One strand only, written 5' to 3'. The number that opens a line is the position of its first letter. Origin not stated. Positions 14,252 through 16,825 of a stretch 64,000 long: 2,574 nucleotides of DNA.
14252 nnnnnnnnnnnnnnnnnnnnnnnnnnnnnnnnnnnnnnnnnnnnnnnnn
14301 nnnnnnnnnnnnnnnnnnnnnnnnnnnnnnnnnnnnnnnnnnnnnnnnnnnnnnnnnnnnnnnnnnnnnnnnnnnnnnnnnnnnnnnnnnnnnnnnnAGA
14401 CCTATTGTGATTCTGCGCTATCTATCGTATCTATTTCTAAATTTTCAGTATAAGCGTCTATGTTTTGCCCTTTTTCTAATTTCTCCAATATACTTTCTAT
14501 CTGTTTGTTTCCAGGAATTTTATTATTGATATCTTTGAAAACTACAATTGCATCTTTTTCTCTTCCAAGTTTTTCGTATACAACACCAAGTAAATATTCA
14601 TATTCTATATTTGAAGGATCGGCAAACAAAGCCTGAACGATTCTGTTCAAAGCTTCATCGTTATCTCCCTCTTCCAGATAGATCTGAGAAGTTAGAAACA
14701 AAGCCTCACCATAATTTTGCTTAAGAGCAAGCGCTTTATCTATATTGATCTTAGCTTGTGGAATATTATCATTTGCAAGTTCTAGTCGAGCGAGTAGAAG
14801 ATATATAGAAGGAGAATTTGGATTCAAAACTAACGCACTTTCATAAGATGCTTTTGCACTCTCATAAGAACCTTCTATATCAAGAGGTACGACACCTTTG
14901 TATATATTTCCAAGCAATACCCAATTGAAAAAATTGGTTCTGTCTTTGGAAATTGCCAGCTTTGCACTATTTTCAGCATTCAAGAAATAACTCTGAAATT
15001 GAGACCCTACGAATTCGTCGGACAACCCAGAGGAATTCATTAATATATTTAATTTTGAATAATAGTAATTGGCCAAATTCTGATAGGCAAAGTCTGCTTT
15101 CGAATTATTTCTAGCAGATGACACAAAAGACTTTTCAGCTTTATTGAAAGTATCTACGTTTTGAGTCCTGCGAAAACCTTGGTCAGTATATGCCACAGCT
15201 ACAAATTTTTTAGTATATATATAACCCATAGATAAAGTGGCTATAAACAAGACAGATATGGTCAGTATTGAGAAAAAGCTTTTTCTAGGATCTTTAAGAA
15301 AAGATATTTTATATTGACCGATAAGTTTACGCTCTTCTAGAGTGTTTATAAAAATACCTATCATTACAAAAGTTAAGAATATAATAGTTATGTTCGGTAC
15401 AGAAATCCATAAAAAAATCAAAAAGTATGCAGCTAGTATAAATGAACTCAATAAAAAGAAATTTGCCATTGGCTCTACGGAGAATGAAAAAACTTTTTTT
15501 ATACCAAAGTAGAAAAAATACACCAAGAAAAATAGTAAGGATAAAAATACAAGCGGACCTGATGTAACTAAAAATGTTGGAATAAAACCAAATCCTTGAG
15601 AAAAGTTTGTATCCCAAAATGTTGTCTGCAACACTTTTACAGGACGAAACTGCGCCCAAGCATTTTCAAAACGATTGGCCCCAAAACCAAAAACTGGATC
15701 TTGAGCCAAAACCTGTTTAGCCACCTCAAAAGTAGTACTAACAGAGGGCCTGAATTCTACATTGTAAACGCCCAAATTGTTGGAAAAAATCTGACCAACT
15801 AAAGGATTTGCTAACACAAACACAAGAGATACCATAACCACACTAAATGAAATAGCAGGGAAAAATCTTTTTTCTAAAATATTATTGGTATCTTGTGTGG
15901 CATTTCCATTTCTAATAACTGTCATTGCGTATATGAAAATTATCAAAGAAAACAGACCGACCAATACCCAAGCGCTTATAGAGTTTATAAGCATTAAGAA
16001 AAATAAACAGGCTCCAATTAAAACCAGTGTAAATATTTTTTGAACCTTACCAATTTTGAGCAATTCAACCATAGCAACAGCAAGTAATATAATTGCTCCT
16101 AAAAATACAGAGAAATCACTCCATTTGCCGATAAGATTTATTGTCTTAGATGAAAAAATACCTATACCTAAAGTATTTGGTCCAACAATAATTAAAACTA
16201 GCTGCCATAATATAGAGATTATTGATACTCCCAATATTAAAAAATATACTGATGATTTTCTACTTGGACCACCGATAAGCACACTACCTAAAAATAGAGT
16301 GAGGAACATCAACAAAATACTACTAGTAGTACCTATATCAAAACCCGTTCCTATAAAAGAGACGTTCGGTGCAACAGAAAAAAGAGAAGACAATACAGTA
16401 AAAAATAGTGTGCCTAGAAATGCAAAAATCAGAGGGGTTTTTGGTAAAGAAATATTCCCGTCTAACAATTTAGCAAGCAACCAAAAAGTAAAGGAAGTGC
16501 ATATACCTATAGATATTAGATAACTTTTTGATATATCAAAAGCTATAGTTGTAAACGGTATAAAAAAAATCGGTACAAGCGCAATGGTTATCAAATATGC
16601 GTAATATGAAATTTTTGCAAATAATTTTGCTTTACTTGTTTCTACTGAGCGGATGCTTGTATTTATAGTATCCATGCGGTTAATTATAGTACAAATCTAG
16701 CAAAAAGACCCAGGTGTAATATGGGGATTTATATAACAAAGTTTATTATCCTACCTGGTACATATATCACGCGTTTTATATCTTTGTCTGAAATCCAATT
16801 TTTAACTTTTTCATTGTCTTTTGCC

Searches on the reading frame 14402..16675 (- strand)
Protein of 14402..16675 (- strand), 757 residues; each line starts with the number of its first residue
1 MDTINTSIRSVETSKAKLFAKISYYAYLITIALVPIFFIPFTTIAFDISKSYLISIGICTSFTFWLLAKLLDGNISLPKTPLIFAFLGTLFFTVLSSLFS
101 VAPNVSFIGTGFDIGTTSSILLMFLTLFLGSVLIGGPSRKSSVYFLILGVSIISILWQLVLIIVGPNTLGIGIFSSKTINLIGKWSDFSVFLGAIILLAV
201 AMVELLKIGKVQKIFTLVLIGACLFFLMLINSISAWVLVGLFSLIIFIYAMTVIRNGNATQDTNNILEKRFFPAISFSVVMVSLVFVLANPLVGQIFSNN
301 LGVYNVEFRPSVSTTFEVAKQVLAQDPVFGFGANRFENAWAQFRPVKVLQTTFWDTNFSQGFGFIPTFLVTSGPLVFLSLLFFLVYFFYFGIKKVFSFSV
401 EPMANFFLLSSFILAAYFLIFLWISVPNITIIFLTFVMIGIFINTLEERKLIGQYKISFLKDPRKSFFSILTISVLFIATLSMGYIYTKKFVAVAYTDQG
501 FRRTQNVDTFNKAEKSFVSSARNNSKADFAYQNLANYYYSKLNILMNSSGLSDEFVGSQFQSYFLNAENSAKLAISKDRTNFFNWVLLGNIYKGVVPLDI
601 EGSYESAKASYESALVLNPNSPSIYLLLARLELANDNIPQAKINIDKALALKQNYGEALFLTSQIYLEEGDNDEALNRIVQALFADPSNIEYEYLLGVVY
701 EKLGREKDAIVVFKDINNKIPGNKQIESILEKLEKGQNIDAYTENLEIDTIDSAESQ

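Call 42: search_protein_families(library=pfam, proteins=[window:14402-16675:-], max_evalue=0.00001)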
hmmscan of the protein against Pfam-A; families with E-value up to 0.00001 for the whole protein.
window:14402-16675:- (757 aa): 8 families
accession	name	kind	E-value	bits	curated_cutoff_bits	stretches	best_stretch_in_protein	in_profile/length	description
PF14559.12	TPR_19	-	7.7e-14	52.2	25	0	601-654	4-57/68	Tetratricopeptide repeat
PF13414.12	TPR_11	-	1.5e-11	44.2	26.8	0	665-704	3-42/42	TPR repeat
PF13431.12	TPR_17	-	2.5e-10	40.2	24.4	0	611-641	2-32/34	Tetratricopeptide repeat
PF13432.12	TPR_16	-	2.8e-09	37.7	32.7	0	664-710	5-51/65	Tetratricopeptide repeat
PF23914.1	TPR_CcmH_CycH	-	1.4e-08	35.2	42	1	619-724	47-155/158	Cytochrome c-type biogenesis protein H TPR domain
PF13428.12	TPR_14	-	2.9e-08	34.1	23.5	0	601-631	14-44/44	Tetratricopeptide repeat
PF07719.23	TPR_2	-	1.2e-07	31.7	27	0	657-689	2-34/34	Tetratricopeptide repeat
PF12895.13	ANAPC3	-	1.3e-06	29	27.2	0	636-714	3-80/82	Anaphase-promoting complex, cyclosome, subunit 3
